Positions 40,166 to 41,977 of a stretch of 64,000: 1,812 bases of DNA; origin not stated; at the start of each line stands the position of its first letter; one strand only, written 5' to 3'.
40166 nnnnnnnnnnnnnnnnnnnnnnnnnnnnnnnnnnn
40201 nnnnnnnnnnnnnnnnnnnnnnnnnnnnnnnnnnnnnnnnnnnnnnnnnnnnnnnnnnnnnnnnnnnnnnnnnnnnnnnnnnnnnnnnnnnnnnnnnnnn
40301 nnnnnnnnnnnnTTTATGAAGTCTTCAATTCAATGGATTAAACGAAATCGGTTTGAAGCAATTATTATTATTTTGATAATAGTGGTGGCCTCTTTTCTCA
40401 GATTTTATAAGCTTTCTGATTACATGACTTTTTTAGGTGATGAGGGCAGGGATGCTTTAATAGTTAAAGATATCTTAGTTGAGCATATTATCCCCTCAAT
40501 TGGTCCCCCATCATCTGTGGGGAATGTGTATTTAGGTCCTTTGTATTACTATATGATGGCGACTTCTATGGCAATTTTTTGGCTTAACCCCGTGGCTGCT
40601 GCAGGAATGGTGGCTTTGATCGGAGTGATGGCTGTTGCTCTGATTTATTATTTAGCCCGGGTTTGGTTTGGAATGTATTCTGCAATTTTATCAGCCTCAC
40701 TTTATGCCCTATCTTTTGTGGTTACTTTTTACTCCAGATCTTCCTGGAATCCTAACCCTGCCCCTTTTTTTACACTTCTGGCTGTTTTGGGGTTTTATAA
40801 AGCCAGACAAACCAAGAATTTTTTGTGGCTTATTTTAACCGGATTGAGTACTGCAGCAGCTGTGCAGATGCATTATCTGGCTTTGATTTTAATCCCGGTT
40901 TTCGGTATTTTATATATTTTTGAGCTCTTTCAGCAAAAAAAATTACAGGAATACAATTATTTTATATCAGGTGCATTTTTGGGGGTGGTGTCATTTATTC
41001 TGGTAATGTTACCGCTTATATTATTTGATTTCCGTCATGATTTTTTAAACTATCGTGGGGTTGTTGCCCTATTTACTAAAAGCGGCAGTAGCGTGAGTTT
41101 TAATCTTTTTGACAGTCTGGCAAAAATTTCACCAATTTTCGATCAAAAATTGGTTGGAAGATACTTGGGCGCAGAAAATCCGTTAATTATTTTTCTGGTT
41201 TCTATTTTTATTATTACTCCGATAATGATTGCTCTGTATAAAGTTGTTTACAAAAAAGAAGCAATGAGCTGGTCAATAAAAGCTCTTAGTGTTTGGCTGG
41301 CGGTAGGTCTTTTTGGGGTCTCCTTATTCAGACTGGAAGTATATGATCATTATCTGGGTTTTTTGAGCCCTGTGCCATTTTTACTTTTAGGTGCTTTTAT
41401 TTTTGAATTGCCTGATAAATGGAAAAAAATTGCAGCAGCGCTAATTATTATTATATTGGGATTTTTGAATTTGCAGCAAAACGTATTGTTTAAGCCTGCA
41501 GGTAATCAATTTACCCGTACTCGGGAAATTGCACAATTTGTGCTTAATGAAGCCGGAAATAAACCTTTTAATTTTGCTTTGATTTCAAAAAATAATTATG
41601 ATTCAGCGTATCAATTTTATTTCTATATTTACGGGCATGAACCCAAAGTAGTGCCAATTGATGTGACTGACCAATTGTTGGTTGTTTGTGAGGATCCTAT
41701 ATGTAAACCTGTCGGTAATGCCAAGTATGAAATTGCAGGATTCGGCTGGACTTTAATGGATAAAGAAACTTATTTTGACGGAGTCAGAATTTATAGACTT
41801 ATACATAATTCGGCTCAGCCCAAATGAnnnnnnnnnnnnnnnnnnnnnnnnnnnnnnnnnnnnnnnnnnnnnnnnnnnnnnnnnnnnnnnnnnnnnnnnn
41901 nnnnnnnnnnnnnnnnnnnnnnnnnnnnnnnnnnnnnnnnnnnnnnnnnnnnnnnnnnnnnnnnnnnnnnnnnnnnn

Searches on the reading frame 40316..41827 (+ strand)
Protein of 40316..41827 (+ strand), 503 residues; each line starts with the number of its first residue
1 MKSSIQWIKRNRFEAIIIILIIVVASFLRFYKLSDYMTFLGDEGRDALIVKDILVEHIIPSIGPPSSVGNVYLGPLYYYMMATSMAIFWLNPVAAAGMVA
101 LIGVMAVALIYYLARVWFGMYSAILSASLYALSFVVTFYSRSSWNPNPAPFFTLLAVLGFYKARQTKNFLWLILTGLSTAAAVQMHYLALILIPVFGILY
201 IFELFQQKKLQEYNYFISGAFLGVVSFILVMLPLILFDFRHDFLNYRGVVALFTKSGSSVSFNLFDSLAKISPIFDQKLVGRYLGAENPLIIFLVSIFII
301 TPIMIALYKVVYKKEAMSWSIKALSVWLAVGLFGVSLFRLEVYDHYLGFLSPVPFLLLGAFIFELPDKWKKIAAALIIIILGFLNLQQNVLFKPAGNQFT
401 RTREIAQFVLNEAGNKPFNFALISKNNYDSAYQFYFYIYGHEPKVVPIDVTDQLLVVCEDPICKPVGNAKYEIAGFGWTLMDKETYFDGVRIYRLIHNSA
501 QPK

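Call 3: search_protein_families(library=pfam, proteins=[window:40316-41827:+], max_evalue=1)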
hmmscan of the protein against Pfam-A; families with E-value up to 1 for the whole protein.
window:40316-41827:+ (503 aa): 3 families
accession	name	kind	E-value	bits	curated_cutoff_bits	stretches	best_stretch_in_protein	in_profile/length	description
PF13231.12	PMT_2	-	7.8e-10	39.6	26.1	1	75-228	4-155/160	Dolichyl-phosphate-mannose-protein mannosyltransferase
PF02366.24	PMT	-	1.6e-08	34.9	22.7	1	87-237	77-233/245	Dolichyl-phosphate-mannose-protein mannosyltransferase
PF19857.4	DUF6332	-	0.43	11.6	25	0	217-243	19-45/85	Family of unknown function (DUF6332)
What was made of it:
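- Pfam PMT_2 is above the gathering score for 3 of 5, and PMT for 40316 (call 3).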

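Call 4: search_protein_families(library=ncbifam, proteins=[window:40316-41827:+], max_evalue=1)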
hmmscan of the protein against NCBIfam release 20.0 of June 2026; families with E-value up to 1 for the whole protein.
window:40316-41827:+ (503 aa): 1 family
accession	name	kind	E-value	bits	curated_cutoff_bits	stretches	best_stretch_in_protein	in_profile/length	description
TIGR03663.1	TIGR03663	subfamily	2.8e-12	46.4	126.25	1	16-328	2-245/435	flippase activity-associated protein Agl23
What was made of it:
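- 40316 has a sub-threshold hit to TIGR03663, 'flippase activity-associated protein Agl23' (46 bits against a cutoff of 126, call 4).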

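Call 70: search_solved_structures(query=window:40316-41827:+, max_evalue=10, show_alignments=2)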
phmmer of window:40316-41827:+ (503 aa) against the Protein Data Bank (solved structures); distinct sequences matched with E-value up to 10: 0.
